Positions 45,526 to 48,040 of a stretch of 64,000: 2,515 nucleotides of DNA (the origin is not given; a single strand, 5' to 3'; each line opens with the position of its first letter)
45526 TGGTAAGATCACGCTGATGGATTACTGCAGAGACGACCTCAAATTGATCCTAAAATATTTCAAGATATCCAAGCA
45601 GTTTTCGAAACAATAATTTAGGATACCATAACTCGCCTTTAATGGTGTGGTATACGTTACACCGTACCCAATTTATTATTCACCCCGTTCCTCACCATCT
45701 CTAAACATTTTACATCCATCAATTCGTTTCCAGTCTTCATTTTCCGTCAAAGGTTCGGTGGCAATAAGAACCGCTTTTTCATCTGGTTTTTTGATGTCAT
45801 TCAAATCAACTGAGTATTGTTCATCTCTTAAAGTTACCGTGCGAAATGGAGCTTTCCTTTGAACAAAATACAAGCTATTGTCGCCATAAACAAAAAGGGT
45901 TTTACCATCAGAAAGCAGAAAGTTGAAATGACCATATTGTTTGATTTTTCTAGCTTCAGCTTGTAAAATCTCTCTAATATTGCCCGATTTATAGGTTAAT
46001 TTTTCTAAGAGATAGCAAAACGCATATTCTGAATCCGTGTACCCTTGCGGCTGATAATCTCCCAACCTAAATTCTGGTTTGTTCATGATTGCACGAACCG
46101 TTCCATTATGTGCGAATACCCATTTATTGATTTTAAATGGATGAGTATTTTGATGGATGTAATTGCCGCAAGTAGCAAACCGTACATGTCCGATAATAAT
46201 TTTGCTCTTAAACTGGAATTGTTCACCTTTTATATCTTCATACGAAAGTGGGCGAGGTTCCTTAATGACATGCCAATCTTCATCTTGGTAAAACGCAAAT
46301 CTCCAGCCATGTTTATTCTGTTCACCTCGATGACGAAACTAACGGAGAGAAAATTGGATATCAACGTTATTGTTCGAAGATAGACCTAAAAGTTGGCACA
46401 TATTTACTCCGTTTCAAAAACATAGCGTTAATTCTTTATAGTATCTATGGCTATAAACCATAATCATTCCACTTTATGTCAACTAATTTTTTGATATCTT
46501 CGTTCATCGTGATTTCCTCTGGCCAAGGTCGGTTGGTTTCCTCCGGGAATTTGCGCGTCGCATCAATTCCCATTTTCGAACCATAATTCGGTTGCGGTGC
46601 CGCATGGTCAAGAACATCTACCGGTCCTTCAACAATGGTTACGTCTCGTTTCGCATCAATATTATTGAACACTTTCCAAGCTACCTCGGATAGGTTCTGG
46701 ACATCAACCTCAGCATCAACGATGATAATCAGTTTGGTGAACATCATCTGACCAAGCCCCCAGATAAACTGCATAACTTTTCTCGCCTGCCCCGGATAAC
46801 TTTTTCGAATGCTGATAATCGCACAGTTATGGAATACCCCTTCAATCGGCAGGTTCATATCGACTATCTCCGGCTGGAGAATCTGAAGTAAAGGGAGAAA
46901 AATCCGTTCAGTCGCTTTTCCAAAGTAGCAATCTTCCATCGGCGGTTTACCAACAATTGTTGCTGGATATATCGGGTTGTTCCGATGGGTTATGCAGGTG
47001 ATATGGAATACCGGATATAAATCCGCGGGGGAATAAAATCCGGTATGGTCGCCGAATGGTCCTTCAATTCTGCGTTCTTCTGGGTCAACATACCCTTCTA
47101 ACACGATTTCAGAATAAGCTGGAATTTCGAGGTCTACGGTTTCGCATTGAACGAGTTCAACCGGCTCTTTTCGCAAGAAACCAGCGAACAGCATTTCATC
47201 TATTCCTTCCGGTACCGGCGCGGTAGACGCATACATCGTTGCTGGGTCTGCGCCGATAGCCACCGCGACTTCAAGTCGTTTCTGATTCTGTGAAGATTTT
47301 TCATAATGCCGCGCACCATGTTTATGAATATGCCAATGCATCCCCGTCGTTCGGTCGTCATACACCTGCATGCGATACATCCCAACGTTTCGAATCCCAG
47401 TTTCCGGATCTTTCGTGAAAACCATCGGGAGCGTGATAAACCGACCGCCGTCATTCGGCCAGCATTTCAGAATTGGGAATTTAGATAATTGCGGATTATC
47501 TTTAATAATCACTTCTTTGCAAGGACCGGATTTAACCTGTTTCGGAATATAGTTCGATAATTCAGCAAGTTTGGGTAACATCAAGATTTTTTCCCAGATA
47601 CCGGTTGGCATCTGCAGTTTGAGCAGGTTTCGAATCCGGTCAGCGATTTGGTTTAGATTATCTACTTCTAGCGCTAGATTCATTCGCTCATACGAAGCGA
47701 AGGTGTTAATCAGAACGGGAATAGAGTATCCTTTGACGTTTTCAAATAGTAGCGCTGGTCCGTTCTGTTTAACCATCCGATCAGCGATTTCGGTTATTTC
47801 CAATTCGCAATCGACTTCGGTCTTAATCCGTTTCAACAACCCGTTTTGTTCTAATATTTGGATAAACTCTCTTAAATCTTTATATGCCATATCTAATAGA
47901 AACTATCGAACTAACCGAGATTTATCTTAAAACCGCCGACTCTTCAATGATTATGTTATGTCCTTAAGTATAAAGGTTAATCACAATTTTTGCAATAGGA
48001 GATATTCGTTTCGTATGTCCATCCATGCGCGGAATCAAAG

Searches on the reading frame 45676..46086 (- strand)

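Call 26: search_protein_families(library=pfam, proteins=[window:45676-46086:-])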
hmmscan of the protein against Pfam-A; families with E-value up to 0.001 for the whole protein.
window:45676-46086:- (136 aa): 1 family
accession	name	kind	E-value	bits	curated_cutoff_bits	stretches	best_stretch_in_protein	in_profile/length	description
PF13230.11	GATase_4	-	1.2e-36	126.5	23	1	8-132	119-252/272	Glutamine amidotransferases class-II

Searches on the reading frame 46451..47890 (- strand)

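Call 26: search_protein_families(library=pfam, proteins=[window:46451-47890:-])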
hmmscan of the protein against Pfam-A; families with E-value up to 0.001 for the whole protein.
window:46451-47890:- (479 aa): 3 families
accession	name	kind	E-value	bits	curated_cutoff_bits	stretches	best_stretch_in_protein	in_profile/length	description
PF01977.22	UbiD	-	1.6e-92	308.8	23.3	1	118-316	2-206/206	3-octaprenyl-4-hydroxybenzoate carboxy-lyase Rift-related domain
PF20696.2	UbiD_C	-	2.2e-47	160.7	24.2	1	321-444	1-127/127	3-octaprenyl-4-hydroxybenzoate carboxy-lyase C-terminal domain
PF20695.2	UbiD_N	-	5.2e-27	94.2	24.3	1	10-85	1-77/78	3-octaprenyl-4-hydroxybenzoate carboxy-lyase N-terminal domain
